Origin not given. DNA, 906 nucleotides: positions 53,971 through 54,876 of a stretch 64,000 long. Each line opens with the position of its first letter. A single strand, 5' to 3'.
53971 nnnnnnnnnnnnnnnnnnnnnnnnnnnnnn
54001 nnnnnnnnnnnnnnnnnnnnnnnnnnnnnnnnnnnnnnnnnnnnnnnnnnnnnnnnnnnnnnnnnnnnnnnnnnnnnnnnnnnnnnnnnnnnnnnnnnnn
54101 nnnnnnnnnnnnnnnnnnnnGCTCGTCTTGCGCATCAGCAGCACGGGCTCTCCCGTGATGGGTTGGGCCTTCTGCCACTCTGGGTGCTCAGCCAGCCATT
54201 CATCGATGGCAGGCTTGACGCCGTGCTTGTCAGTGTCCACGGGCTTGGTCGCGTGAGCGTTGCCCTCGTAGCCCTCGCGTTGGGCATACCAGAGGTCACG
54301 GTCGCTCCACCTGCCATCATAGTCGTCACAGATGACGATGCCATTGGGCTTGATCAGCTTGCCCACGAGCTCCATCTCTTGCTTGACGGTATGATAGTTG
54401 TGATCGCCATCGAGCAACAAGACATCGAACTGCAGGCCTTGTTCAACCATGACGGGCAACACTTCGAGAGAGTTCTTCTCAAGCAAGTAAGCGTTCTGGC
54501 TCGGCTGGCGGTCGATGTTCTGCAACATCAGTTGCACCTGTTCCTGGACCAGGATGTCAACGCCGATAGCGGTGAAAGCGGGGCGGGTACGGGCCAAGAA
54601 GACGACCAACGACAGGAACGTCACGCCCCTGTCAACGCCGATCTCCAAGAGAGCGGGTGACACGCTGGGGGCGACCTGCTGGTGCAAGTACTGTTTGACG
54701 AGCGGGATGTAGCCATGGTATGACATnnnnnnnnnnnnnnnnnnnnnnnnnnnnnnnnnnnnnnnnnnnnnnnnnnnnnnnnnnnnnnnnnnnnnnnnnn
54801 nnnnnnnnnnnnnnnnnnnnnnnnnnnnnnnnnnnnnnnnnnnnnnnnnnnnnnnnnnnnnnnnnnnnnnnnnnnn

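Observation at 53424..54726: Secreted SGNH hydrolase plus SAM-dependent methyltransferase pair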

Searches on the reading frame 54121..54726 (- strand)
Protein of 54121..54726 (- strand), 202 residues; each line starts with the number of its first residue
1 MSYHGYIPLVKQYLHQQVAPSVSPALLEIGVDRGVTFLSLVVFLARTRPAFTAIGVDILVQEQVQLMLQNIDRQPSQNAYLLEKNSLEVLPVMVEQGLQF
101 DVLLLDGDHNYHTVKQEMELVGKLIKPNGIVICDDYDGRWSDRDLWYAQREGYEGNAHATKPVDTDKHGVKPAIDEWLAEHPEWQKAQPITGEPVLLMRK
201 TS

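Call 3: search_protein_families(library=pfam, proteins=[window:54121-54726:-], max_evalue=1)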
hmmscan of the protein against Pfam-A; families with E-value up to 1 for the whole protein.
window:54121-54726:- (202 aa): 7 families
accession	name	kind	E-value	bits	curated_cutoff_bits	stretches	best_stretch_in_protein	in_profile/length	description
PF13578.12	Methyltransf_24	-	3.3e-14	54.1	26.3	1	27-136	1-105/105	Methyltransferase domain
PF02390.23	Methyltransf_4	-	5.7e-05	23.1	24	1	24-97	3-71/173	Putative methyltransferase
PF04989.18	RMNT_CmcI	-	0.00072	19.8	23.2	1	16-136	25-148/206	Rhamnosyl O-methyltransferase/CmcI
PF13847.12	Methyltransf_31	-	0.00096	19.3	27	1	42-141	19-114/145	Methyltransferase domain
PF13489.12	Methyltransf_23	-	0.01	16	27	1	21-146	21-132/164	Methyltransferase domain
PF03602.21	Cons_hypoth95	-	0.018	15.2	24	1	62-135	75-152/182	Conserved hypothetical protein 95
PF05711.17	TylF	-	0.044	13.5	23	1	89-138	185-231/264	Macrocin-O-methyltransferase (TylF)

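Call 4: search_protein_families(library=phrogs, proteins=[window:54121-54726:-], max_evalue=0.1)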
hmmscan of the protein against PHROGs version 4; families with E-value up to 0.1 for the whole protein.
window:54121-54726:- (202 aa): 2 families
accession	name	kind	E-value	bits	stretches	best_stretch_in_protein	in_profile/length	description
phrog_2675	-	other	2.1e-06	27.4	1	64-138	372-445/599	DNA methyltransferase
phrog_6552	-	unknown function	0.082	14.4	0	64-124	40-100/103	-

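Call 10: search_dna_similar(query=window:54121-54726:-, collection=phages, mode=protein, max_rows=20, max_evalue=0.01)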
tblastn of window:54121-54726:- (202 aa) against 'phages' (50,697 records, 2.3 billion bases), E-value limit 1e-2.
Records with a match: 2; places in all: 2; records where one place covers at least 80% of the query: 0.
Best place of each record, by identity: <60% 2.
By first word of the organism name: uncultured 2.
By host as written in the record: - 2.
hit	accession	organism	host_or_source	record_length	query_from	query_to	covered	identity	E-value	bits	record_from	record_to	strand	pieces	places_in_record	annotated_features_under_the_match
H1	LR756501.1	uncultured phage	metagenomic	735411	9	141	66%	27.8%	5e-5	49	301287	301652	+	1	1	record has no annotation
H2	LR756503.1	uncultured phage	metagenomic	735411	9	141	66%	27.8%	5e-5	49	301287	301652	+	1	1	record has no annotation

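Call 14: find_homologous_proteins(query=window:54121-54726:-, max_evalue=0.001)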
Query window:54121-54726:- (202 aa): 264 proteins with E <= 0.001 among 489 candidates; the best 120 are listed.
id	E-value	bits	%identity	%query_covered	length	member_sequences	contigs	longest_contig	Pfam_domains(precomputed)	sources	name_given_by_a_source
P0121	2.6e-132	457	100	100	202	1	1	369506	PF13578.13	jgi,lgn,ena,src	-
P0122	8.1e-111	387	84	99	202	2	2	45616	PF13578.13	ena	-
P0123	2.5e-107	376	80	100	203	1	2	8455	PF02390.24,PF13578.13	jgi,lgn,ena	-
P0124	6.1e-107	374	80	100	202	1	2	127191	PF01596.24,PF04989.19,PF13578.13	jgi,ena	jgi:predicted O-methyltransferase YrrM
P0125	3.6e-106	372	77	100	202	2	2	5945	PF05711.18,PF04989.19,PF13578.13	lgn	-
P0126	3.4e-101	356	75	100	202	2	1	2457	PF13578.13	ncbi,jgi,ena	jgi:predicted O-methyltransferase YrrM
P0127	2.0e-100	353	75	100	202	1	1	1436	PF01596.24,PF04989.19,PF13578.13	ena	-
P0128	1.7e-99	350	76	100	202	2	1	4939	PF04989.19,PF13578.13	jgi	jgi:hypothetical protein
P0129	1.1e-97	344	72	100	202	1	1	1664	PF05711.18,PF04989.19,PF13578.13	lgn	-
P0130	1.7e-97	344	73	100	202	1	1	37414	PF13578.13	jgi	jgi:predicted O-methyltransferase YrrM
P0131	2.7e-97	343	73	99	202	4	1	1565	PF04989.19,PF13578.13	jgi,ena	-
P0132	8.3e-97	341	73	100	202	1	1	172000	PF04989.19,PF13578.13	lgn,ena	-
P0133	1.4e-92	327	70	100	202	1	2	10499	PF13578.13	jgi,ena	jgi:hypothetical protein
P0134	2.2e-92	327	69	100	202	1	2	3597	PF04989.19,PF13578.13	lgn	-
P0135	8.1e-92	325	70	100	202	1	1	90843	PF13578.13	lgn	-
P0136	3.6e-91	323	67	100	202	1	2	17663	PF13489.13,PF04989.19,PF13578.13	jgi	-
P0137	8.3e-91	322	68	100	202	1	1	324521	PF04989.19,PF13578.13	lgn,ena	-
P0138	1.5e-90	321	68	100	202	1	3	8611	PF04989.19,PF13578.13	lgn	-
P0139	2.5e-90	320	68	100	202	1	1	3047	PF05711.18,PF04989.19,PF13578.13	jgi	jgi:predicted O-methyltransferase YrrM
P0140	7.6e-89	315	69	100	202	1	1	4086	PF13578.13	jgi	jgi:predicted O-methyltransferase YrrM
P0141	2.7e-88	313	67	100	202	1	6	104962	PF04989.19,PF13578.13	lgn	-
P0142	3.0e-88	313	65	100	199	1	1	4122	PF04989.19,PF13578.13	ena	-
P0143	1.6e-87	311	67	100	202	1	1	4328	PF04989.19,PF13578.13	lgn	-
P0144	2.6e-87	310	65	100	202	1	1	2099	PF04989.19,PF13578.13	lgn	-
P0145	2.9e-87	310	64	100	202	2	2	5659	PF05711.18,PF13578.13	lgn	-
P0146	5.2e-87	309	65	100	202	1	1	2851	PF04989.19,PF13578.13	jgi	jgi:predicted O-methyltransferase YrrM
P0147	7.4e-87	309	68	100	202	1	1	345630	PF13578.13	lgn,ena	-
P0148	9.8e-87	308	65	100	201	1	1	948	PF04989.19,PF13578.13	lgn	-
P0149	1.0e-86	308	66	100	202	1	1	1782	PF04989.19,PF13578.13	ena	-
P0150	1.3e-86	308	65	100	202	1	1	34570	PF04989.19,PF13578.13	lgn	-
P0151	1.3e-86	308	66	100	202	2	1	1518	PF04989.19,PF13578.13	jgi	-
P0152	2.0e-86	307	66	100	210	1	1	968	PF04989.19,PF13578.13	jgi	jgi:predicted O-methyltransferase YrrM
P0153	4.5e-86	306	67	100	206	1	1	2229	PF13578.13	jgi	jgi:predicted O-methyltransferase YrrM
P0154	2.7e-85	304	63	100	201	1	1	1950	PF04989.19,PF13578.13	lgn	-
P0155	4.3e-85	303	67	100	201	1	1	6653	PF13578.13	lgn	-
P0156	4.4e-85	303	63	100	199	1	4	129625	PF04989.19,PF13578.13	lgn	-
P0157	5.6e-85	303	64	100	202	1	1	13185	PF04989.19,PF13578.13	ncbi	-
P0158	1.1e-84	302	66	99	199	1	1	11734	PF13578.13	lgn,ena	-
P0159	1.3e-84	301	61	100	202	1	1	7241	PF04989.19,PF13578.13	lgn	-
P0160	1.5e-84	301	64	99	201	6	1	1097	PF04989.19,PF13578.13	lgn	-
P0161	1.7e-84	301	64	100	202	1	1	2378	PF04989.19,PF13578.13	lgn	-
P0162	2.6e-84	300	61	100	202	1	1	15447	PF05711.18,PF04989.19,PF13578.13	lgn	-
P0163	6.6e-84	299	63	98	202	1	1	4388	PF04989.19,PF13578.13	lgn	-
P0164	7.1e-84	299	66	100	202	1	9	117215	PF04989.19,PF13578.13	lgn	-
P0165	1.2e-83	298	70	91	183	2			PF05711.18,PF04989.19,PF13578.13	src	-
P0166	1.5e-83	298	66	99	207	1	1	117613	PF13578.13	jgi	jgi:predicted O-methyltransferase YrrM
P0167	1.6e-83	298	63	100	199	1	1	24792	PF13578.13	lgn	-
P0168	3.9e-83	297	63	99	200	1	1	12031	PF13578.13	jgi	jgi:hypothetical protein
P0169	4.4e-83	296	61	100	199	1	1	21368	PF04989.19,PF13578.13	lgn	-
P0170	6.2e-83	296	67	100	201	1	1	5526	PF04989.19,PF13578.13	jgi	jgi:hypothetical protein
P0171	7.2e-83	296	64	99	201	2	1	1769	PF13578.13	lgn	-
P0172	7.2e-83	296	64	99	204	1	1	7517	PF13578.13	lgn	-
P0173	9.5e-83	295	63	100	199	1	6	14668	PF04989.19,PF13578.13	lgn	-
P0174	1.6e-82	295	62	99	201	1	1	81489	PF13578.13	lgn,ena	-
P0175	2.4e-82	294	63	100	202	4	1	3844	PF04989.19,PF13578.13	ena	-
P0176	2.6e-82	294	64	100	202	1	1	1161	PF13489.13,PF05711.18,PF04989.19,PF13578.13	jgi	jgi:predicted O-methyltransferase YrrM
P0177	3.3e-82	294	63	100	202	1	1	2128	PF04989.19,PF13578.13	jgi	jgi:methyltransferase family protein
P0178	6.7e-82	293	64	99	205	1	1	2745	PF04989.19,PF13578.13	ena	-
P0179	1.9e-81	291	63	100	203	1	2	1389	PF01596.24,PF04989.19,PF13578.13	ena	-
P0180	2.5e-81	291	63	100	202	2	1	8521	PF04989.19,PF13578.13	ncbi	-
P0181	2.7e-81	291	63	99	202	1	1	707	PF04989.19,PF13578.13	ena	-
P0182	3.1e-81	290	62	99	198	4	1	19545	PF04989.19,PF13578.13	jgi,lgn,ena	-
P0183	4.6e-81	290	60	100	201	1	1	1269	PF13578.13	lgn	-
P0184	6.4e-81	289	66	100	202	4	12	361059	PF13578.13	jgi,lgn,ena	-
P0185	8.6e-81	289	62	100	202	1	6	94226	PF04989.19,PF13578.13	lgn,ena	-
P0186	1.8e-80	288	62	99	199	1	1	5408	PF13578.13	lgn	-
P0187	1.9e-80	288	61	99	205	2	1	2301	PF13578.13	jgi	jgi:hypothetical protein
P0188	2.0e-80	288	64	100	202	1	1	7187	PF13578.13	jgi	jgi:predicted O-methyltransferase YrrM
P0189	2.2e-80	288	59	100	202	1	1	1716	PF04989.19,PF13578.13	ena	-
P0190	2.4e-80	287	61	100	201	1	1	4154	PF04989.19,PF13578.13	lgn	-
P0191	2.9e-80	287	71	89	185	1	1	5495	PF13578.13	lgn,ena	-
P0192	3.7e-80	287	60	100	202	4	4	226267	PF04989.19,PF13578.13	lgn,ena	-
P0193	4.1e-80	287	63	99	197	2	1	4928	PF01596.24,PF05711.18,PF13578.13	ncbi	-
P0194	6.8e-80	286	64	99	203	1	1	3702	PF13578.13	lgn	-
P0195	1.1e-79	285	65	99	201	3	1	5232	PF13578.13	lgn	-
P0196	1.1e-79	285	60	100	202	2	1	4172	PF13578.13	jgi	jgi:predicted O-methyltransferase YrrM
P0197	1.4e-79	285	65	99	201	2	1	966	PF04989.19,PF13578.13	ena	-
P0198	2.0e-79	284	61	100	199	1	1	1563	PF13578.13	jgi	jgi:predicted O-methyltransferase YrrM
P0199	2.5e-79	284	64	100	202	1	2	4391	PF13578.13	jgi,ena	jgi:hypothetical protein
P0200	2.7e-79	284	59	99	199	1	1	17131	PF04989.19,PF13578.13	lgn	-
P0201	3.2e-79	284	56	100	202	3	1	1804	PF04989.19,PF13578.13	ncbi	-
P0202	4.4e-79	283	63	99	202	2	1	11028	PF04989.19,PF13578.13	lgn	-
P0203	5.1e-79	283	64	99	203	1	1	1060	PF04989.19,PF13578.13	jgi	jgi:predicted O-methyltransferase YrrM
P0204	5.1e-79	283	61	99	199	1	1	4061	PF13578.13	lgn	-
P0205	5.4e-79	283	59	100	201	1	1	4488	PF13578.13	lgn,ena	-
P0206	8.0e-79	283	62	99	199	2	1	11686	PF04989.19,PF13578.13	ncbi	-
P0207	1.4e-78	282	69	88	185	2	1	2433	PF13578.13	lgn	-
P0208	1.7e-78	281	62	99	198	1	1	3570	PF04989.19,PF13578.13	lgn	-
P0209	3.1e-78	281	61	99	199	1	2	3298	PF04989.19,PF13578.13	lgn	-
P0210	3.2e-78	281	57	100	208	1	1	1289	PF04989.19,PF13578.13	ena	-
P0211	4.4e-78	280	68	87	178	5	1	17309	PF13578.13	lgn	-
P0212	4.6e-78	280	63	100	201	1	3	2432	PF04989.19,PF13578.13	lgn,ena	-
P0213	6.4e-78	280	63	100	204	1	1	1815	PF13578.13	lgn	-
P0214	7.6e-78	279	59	99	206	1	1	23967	PF04989.19,PF13578.13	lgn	-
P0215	9.7e-78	279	62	100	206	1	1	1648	PF04989.19,PF13578.13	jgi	jgi:predicted O-methyltransferase YrrM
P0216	1.2e-77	279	61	99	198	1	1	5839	PF04989.19,PF13578.13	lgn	-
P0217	1.4e-77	278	62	99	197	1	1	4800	PF13578.13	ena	-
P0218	1.6e-77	278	60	98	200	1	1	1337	PF13578.13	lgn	-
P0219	3.0e-77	277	59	99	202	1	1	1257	PF04989.19,PF13578.13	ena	-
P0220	3.0e-77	277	60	99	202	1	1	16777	PF13578.13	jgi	-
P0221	3.6e-77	277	65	88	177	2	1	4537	PF04989.19,PF13578.13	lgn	-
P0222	3.8e-77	277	61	99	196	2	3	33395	PF13578.13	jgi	-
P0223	3.9e-77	277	56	100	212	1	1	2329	PF13578.13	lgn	-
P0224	5.0e-77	277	59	100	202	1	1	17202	PF13578.13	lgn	-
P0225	5.4e-77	277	56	100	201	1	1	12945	PF13578.13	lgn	-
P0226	7.0e-77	276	60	99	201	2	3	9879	PF04989.19,PF13578.13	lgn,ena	-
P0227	7.8e-77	276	59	100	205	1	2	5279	PF13578.13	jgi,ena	jgi:hypothetical protein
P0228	1.9e-76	275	61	99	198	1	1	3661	PF04989.19,PF13578.13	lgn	-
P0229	1.9e-76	275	57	100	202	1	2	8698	PF13578.13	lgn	-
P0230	3.5e-76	274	61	100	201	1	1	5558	PF13578.13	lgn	-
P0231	4.1e-76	274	60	100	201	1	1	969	PF13578.13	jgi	jgi:SAM-dependent methyltransferase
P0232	5.0e-76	273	61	99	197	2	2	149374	PF13489.13,PF13578.13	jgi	-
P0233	5.2e-76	273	61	100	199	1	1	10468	PF05711.18,PF04989.19,PF13578.13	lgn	-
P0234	6.4e-76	273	62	97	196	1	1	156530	PF13578.13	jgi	jgi:predicted O-methyltransferase YrrM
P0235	9.8e-76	272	58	100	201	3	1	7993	PF13578.13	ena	-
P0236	1.8e-75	272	58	99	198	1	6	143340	PF13578.13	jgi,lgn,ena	jgi:predicted O-methyltransferase YrrM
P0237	2.2e-75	271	61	99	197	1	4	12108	PF01596.24,PF05711.18,PF13578.13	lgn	-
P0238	2.3e-75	271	61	88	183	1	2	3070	PF04989.19,PF13578.13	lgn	-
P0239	5.1e-75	270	61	100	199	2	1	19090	PF04989.19,PF13578.13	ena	-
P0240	1.7e-74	268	67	87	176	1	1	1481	PF04989.19,PF13578.13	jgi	jgi:predicted O-methyltransferase YrrM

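Call 17: find_encoding_contigs(protein=P0121, flank=6000, max_places=3)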
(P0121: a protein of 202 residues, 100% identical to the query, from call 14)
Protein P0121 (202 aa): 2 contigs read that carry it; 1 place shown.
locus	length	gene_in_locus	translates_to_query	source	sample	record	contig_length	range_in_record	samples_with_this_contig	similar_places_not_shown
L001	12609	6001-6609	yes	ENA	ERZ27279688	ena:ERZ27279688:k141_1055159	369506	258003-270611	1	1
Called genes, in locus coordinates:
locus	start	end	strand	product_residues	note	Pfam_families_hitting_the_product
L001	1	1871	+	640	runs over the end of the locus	PF07068:Gp23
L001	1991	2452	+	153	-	-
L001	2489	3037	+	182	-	-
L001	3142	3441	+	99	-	-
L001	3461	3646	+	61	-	-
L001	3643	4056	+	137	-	-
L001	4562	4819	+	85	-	-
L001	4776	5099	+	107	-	-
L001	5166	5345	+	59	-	-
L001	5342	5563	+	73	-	-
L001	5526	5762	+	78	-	-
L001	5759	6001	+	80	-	-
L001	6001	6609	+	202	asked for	PF13578:Methyltransf_24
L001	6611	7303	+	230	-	-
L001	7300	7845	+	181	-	-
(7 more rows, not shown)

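Call 25: search_solved_structures(query=A2, max_evalue=0.1, show_alignments=2)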
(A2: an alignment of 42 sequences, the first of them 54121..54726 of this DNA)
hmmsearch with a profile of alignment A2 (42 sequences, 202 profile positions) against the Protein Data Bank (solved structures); distinct sequences matched with E-value up to 0.1: 1.
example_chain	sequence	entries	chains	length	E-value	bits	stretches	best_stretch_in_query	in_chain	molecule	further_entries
2ift_A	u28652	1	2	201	0.0081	19.3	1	44-132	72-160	Putative methylase HI0767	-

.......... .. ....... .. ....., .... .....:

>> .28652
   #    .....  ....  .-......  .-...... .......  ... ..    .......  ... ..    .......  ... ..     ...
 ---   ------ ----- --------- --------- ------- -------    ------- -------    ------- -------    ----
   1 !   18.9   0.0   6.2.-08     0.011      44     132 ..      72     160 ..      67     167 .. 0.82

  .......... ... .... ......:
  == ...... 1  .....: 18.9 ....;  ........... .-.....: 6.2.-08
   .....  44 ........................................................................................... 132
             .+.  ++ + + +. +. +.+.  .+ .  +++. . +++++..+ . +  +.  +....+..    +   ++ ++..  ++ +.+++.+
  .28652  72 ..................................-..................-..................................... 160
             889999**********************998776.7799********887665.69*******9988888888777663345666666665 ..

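Call 28: search_protein_families(library=ncbifam, proteins=[window:54121-54726:-], max_evalue=1)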
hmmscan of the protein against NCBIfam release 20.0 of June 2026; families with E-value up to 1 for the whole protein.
window:54121-54726:- (202 aa): 3 families
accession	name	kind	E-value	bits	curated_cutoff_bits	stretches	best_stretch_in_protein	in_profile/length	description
TIGR00091.1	TIGR00091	equivalog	0.0024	17.2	112.65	1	23-97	17-86/194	tRNA (guanosine(46)-N7)-methyltransferase TrmB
NF007750.0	PRK10430.1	equivalog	0.0078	15.8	262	1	78-145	56-125/239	two-component system response regulator DcuR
TIGR00479.1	rumA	equivalog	0.013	14.3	183.55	1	43-107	310-371/432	23S rRNA (uracil(1939)-C(5))-methyltransferase RlmD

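Call 33: predict_structure(alignment_id=A2)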
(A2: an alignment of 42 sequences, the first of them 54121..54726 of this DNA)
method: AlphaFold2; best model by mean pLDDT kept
length: 202 residues; sequences in the alignment: 42
mean_pLDDT: 94.7   pTM: 0.91
mean pLDDT of the five models: 94.7, 94.5, 94.0, 92.6, 91.9
residues with pLDDT >= 90: 178; 70-90: 21; 50-70: 3; < 50: 0
segments of 3 or more residues with pLDDT < 50: none
pLDDT, mean of each block of 10 residues (from residue 1): 83 96 97 96 98 97 97 98 98 98 94 97 96 94 92 89 94 98 95 93 66
secondary structure, 60 per line:
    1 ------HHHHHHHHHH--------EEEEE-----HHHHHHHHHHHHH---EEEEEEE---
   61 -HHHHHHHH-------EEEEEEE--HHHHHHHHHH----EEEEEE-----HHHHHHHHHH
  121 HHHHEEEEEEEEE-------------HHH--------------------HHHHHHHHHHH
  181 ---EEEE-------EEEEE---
elements in order: H7-16 E25-29 H35-47 E51-57 H62-69 E77-83 H86-95 E100-105 H111-124 E125-133 H170-180 E184-187 E195-199

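Call 39: find_related_loci(query=A2, collection=viral_contigs, flank=5000)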
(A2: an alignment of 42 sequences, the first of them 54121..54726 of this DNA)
Query A2 (202 aa) in viral_contigs; peptide patterns used: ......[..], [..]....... (x = any residue, [..] = any of these).
155 stretches matched a pattern; 74 encode a relative of the query (tblastn E <= 1e-3); 74 distinct loci.
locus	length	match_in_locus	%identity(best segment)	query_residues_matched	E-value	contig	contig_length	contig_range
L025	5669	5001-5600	84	1-200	3e-116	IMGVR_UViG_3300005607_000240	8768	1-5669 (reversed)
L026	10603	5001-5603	80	1-201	2e-111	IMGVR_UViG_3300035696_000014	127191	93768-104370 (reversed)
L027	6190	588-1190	65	1-201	3e-92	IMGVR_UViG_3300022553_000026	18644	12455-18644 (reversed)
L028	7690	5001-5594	64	1-201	1e-91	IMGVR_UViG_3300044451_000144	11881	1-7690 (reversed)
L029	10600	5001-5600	67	1-200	2e-87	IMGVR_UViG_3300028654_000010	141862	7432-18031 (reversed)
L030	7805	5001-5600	67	1-200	2e-87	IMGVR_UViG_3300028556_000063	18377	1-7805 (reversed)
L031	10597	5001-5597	65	1-200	3e-87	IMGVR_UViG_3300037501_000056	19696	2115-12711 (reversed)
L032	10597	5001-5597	60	1-202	4e-86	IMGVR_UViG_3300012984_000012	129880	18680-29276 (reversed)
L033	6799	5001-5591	63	1-200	9e-85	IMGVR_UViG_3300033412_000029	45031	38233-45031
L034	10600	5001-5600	68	1-201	1e-83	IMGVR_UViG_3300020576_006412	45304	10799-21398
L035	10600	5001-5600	68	1-201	1e-83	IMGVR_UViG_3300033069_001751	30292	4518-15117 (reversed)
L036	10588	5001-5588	61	1-199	3e-83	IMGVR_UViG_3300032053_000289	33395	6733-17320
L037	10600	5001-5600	60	1-201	3e-81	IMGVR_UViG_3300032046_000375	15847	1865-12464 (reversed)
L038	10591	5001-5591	58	1-200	2e-81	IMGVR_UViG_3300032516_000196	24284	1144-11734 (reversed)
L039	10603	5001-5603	59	1-200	8e-79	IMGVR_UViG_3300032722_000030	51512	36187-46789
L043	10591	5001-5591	56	1-200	3e-77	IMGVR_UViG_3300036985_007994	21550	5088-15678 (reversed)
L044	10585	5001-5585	61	1-199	2e-76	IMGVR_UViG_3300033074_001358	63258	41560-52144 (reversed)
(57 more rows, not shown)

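Call 53: find_related_loci(query=A2, collection=genome_contigs, flank=8000)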
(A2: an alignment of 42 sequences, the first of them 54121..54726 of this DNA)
Query A2 (202 aa) in genome_contigs; peptide patterns used: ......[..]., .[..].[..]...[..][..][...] (x = any residue, [..] = any of these).
456 stretches matched a pattern; 263 encode a relative of the query (tblastn E <= 1e-3); the best 80 are kept; 80 distinct loci.
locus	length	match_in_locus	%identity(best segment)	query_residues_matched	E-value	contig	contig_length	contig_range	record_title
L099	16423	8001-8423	32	6-147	6e-13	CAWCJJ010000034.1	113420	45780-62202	MAG: uncultured bacterium isolate MFD04580.bin.2.110 genome assembly, contig: contig_94491, whole genome shotgun sequenc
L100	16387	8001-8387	31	81-183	2e-11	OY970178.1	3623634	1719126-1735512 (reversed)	MAG: Candidatus Eisenbacteria bacterium isolate MFD05942.bin.c.1 genome assembly, chromosome: 1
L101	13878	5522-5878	31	14-147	4e-11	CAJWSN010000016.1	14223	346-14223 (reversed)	MAG TPA_asm: uncultured Opitutae bacterium isolate ERR599156_bin.207_MetaBAT_v2.12.1_MAG genome assembly, contig: NODE_8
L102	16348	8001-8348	31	101-185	4e-11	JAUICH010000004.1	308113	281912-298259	MAG: Verrucomicrobiia bacterium isolate 7_bin.19 NODE_69_length_308113_cov_1.886329, whole genome shotgun sequence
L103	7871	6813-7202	30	2-147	7e-11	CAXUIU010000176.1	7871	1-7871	MAG TPA_asm: uncultured Chthoniobacterales bacterium isolate public_SRR14722108_metawrap_bin.1 genome assembly, contig:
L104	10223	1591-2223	27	7-200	8e-11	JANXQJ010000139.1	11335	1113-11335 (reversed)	MAG: Deltaproteobacteria bacterium isolate GL140_5_concoct_145_sub GL140_5_k141_2888554, whole genome shotgun sequence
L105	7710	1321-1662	32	26-148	2e-10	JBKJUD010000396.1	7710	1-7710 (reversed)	MAG: Candidatus Eisenbacteria bacterium isolate ant_bin.648 k117_402100, whole genome shotgun sequence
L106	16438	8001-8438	27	26-147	2e-10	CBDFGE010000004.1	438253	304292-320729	MAG: Dehalococcoidia bacterium isolate 310c0839-7255-474d-b4c6-e82275d08751 genome assembly, contig: contig_4, whole gen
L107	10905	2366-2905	26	25-184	2e-10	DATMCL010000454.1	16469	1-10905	MAG TPA_asm: Polyangiaceae bacterium isolate SMAG_U13381 k141_421733, whole genome shotgun sequence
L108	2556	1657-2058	27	2-147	3e-10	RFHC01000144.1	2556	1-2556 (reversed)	MAG: Deltaproteobacteria bacterium isolate J040 k99_616095, whole genome shotgun sequence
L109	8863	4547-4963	26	1-147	5e-10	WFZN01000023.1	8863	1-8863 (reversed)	MAG: Candidatus Dojkabacteria bacterium isolate S143_152 k151_204238, whole genome shotgun sequence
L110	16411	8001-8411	31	2-148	5e-10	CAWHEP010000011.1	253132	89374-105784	MAG: uncultured Verrucomicrobiae bacterium isolate MFD04580.bin.2.12 genome assembly, contig: contig_74243, whole genome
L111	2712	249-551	30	81-186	6e-10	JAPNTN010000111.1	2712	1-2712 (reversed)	MAG: Dehalococcoidia bacterium isolate Sample_012_bin_15.filtered AE1712_200_cell_SR_0000111, whole genome shotgun seque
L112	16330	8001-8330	32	26-147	1e-9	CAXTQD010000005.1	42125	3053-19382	MAG TPA_asm: uncultured Chthoniobacterales bacterium isolate public_SRR14722117_metawrap_bin.2 genome assembly, contig:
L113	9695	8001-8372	28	26-147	2e-9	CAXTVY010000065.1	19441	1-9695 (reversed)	MAG TPA_asm: uncultured Chthoniobacterales bacterium isolate private_T1888_metawrap_bin.5 genome assembly, contig: priva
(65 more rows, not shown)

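Call 62: search_protein_families(library=phrogs, proteins=[L043:6260-7036:+, L044:6154-7053:+, L043:7033-7824:+], max_evalue=0.01)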
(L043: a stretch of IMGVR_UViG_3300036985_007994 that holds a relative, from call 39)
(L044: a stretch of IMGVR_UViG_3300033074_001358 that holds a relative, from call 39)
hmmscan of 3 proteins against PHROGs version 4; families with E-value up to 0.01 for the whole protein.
L043:6260-7036:+ (258 aa): 0 families

L044:6154-7053:+ (299 aa): 0 families

L043:7033-7824:+ (263 aa): 5 families
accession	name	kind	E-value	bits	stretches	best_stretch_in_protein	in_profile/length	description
phrog_1512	-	lysis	1.6e-06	29.3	0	198-257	76-133/314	endolysin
phrog_17214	-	lysis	7e-06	26.9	1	7-68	248-311/322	endolysin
phrog_17001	-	lysis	0.0001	23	1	181-216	186-220/265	endolysin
phrog_2649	-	lysis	0.00046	21.1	0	5-66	176-232/261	endolysin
phrog_1493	-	lysis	0.0012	19.1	1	6-68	243-304/394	endolysin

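Call 63: search_solved_structures(query=L043:7033-7824:+, max_evalue=0.01)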
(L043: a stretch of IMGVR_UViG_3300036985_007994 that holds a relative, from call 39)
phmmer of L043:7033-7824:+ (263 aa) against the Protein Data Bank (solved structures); distinct sequences matched with E-value up to 0.01: 1.
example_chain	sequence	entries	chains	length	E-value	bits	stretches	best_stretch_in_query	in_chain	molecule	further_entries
1lbu_A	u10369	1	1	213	2.9e-05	26.8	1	3-73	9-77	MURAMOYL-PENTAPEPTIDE CARBOXYPEPTIDASE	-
